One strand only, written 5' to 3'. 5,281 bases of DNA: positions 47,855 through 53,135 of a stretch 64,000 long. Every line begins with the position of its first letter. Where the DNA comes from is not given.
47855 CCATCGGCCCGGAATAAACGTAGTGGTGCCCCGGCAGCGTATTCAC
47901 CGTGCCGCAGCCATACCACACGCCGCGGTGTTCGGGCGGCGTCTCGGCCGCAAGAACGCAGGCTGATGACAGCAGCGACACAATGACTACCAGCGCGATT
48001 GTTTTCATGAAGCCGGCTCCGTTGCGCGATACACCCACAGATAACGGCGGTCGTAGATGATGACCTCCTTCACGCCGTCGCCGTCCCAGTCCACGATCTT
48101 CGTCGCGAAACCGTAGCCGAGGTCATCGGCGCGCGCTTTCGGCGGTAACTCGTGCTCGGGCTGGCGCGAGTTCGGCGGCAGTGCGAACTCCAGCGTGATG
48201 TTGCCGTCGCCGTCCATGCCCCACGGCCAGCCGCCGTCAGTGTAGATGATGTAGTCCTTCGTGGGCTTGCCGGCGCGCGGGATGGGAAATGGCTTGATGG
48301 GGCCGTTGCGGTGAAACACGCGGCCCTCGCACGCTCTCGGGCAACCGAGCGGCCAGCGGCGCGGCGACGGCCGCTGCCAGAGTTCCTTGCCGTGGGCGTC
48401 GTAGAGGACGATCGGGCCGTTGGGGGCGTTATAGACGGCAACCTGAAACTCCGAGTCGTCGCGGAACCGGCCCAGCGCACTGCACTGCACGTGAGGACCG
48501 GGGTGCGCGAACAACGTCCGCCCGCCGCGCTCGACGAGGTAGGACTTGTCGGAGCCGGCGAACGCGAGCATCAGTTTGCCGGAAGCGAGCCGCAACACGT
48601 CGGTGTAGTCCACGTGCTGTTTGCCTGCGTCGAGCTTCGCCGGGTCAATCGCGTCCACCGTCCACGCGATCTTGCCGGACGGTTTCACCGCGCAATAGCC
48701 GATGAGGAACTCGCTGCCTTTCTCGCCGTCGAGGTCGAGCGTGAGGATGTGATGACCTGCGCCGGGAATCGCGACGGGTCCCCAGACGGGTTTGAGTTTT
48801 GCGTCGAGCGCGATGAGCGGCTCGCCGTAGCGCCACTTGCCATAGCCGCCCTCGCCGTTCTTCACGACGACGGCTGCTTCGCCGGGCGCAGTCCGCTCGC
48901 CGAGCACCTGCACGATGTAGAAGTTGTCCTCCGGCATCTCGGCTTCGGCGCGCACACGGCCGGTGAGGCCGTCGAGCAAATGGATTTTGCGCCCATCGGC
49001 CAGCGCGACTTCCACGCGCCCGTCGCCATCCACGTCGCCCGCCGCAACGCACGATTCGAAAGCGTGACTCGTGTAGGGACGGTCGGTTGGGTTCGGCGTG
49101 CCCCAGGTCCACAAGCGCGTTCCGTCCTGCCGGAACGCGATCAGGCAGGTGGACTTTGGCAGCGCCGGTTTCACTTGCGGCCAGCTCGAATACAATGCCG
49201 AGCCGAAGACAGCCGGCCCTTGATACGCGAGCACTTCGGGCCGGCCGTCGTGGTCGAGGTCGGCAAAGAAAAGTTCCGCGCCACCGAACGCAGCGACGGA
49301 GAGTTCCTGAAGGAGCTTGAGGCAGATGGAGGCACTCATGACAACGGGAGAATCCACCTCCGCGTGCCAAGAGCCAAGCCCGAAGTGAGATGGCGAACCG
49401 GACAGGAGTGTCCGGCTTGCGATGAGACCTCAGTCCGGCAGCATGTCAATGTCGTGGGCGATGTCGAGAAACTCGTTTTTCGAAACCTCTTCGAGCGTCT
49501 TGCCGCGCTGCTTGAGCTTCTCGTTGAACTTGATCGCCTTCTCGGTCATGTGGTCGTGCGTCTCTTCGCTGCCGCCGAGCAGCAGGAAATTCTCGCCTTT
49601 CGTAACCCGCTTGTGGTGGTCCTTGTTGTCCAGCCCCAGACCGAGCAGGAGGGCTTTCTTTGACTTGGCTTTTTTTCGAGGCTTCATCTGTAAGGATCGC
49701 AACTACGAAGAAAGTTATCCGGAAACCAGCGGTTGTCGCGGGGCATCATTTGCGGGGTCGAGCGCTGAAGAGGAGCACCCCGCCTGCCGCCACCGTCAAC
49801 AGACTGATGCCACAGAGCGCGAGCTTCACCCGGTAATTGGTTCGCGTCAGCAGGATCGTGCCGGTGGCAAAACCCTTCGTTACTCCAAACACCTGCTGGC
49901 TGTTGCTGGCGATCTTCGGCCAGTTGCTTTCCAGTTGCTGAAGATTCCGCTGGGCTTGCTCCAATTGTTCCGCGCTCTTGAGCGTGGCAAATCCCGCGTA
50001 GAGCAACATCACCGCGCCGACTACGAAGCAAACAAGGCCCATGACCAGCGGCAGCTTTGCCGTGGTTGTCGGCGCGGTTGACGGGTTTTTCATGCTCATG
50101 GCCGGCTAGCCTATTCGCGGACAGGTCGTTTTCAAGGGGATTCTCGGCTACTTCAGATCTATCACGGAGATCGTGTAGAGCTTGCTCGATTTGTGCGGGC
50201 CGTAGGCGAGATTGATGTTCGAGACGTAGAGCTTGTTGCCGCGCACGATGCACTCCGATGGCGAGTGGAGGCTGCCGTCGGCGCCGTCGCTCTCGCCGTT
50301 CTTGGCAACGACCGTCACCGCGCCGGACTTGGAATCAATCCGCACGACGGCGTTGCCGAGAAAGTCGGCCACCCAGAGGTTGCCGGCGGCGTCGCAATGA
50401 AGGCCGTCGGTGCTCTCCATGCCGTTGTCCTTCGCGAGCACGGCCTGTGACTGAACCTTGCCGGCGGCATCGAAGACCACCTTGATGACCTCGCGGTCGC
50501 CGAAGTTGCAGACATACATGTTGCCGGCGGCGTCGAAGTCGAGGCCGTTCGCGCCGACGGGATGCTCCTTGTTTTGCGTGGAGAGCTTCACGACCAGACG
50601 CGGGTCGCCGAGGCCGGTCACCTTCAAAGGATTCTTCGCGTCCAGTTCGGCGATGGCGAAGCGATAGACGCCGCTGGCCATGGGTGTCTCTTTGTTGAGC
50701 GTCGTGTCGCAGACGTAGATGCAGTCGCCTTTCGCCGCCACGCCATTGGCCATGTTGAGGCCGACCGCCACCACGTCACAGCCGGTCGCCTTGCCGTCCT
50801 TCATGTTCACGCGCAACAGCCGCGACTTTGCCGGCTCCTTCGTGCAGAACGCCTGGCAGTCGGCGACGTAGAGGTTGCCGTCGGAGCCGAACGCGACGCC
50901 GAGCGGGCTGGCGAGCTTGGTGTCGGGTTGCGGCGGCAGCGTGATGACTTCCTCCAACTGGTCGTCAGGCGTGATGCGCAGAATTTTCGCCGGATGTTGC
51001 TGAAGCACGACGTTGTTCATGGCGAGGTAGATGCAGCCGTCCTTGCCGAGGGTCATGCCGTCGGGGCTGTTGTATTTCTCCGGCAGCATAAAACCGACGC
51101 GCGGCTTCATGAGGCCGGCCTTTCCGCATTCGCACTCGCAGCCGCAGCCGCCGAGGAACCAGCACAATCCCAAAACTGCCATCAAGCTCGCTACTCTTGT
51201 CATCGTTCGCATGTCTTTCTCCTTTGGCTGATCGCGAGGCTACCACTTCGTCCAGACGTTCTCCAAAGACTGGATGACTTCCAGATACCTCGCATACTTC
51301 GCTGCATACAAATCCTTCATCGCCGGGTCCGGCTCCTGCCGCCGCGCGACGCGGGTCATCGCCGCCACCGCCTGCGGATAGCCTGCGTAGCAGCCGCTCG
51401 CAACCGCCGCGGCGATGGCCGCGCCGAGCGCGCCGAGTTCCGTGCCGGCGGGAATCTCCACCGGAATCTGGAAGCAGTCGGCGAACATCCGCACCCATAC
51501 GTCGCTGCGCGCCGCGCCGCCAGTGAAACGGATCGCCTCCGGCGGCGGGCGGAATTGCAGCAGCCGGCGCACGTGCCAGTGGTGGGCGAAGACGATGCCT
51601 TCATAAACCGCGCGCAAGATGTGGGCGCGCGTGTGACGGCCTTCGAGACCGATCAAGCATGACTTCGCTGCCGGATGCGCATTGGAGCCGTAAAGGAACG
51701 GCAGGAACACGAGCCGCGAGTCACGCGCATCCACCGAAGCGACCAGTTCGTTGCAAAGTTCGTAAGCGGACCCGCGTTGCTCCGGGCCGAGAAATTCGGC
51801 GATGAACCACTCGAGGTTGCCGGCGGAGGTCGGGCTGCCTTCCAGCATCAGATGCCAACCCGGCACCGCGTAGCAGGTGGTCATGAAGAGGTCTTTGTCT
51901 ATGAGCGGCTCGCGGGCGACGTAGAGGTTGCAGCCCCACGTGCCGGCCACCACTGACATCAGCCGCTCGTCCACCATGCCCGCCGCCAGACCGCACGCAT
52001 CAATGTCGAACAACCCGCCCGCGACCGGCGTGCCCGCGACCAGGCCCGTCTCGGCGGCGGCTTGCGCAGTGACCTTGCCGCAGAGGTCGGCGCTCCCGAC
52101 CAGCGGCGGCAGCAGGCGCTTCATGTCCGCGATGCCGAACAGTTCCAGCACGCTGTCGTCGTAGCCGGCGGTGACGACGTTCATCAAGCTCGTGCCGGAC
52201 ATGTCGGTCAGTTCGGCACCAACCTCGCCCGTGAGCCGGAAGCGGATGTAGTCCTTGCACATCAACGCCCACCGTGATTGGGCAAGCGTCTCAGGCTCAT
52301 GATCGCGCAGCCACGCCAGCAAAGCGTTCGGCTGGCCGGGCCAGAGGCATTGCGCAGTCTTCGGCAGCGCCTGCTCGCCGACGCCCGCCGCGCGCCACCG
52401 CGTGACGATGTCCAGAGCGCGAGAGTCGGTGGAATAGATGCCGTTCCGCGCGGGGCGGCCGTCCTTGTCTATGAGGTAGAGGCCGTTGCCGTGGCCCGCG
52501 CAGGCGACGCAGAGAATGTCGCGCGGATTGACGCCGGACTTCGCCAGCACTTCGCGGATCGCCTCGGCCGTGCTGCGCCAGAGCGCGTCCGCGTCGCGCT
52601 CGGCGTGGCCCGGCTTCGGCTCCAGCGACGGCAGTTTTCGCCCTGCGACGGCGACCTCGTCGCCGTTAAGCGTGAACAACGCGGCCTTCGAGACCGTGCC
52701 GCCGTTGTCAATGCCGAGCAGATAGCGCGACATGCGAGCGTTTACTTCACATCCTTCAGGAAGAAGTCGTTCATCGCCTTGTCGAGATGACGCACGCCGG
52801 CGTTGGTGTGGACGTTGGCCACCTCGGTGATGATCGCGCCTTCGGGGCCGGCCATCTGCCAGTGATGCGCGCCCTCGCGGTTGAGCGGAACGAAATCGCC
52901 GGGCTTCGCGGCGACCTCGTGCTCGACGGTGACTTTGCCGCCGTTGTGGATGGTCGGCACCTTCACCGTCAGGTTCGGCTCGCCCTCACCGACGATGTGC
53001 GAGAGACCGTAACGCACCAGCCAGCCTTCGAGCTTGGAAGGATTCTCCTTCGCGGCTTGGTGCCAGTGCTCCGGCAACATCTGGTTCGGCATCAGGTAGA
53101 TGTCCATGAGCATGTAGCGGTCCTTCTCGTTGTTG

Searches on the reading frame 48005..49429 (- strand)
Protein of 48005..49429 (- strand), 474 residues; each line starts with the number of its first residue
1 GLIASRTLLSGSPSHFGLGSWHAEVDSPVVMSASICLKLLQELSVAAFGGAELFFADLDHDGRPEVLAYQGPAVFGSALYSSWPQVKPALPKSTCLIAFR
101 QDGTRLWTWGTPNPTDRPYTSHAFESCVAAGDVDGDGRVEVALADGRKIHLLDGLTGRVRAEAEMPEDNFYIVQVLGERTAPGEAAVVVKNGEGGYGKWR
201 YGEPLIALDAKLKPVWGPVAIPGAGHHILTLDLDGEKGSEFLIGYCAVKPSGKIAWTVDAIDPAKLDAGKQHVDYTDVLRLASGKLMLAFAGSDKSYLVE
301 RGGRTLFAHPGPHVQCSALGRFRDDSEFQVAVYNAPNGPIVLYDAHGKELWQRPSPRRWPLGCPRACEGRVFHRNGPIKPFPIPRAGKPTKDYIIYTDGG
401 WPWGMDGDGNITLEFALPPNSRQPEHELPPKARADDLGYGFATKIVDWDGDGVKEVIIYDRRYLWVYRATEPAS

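Call 11: search_protein_families(library=pfam, proteins=[window:48005-49429:-], max_evalue=0.001)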
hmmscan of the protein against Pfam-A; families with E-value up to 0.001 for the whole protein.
window:48005-49429:- (474 aa): 1 family
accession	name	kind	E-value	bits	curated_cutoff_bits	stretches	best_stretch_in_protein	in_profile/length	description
PF13517.12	FG-GAP_3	-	1.5e-10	42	26.9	0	99-142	21-60/61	FG-GAP-like repeat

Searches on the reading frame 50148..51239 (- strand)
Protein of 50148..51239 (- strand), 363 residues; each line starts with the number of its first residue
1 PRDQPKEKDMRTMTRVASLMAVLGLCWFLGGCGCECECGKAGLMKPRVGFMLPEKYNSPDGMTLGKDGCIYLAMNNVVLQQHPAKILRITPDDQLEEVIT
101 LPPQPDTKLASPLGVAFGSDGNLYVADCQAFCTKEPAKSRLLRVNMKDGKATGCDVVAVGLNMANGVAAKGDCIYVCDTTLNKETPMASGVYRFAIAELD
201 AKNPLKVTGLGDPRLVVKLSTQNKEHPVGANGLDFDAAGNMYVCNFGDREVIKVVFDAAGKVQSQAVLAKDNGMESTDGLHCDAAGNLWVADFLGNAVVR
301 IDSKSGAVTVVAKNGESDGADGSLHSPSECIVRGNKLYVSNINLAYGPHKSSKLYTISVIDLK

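Call 11: search_protein_families(library=pfam, proteins=[window:50148-51239:-], max_evalue=0.001)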
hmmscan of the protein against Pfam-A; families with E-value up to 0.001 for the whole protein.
window:50148-51239:- (363 aa): 7 families
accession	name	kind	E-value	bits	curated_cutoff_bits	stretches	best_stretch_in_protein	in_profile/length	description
PF08450.18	SGL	-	1.2e-19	71.4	26.3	3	229-309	135-217/246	SMP-30/Gluconolactonase/LRE-like region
PF21959.2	DUF6923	-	2.2e-06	28.1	27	0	228-359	87-203/234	Repeat of unknown function (DUF6923)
PF01436.27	NHL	-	4.1e-06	27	20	0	109-128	1-20/28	NHL repeat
PF24684.1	Vgb_lyase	-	1.3e-05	24.6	50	0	50-129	132-200/290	Virginiamycin B lyase family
PF22701.2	Mala_s_1-like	-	0.00011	22.5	27.5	0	211-319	71-173/195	Mal s 1 allergenic protein-like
PF25021.1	TEN_NHL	-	0.00017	21.1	27.1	0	106-129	27-50/357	Teneurin NHL domain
PF23500.1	DUF7133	-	0.00083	19.2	27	0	108-178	25-100/385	Domain of unknown function (DUF7133)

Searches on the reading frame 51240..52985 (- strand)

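Call 12: search_protein_families(library=pfam, proteins=[window:51240-52985:-], max_evalue=0.001)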
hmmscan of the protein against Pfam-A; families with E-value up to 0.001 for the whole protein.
window:51240-52985:- (581 aa): 3 families
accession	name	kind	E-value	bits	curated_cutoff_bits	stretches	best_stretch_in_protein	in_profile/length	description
PF00370.27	FGGY_N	-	1.1e-58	199.1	28.8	1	88-328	1-239/245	FGGY family of carbohydrate kinases, N-terminal domain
PF02782.22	FGGY_C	-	1.3e-34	120.1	27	1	344-529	2-197/198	FGGY family of carbohydrate kinases, C-terminal domain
PF01869.26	BcrAD_BadFG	-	2.4e-05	24.4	31.5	1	90-173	1-78/271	BadF/BadG/BcrA/BcrD ATPase family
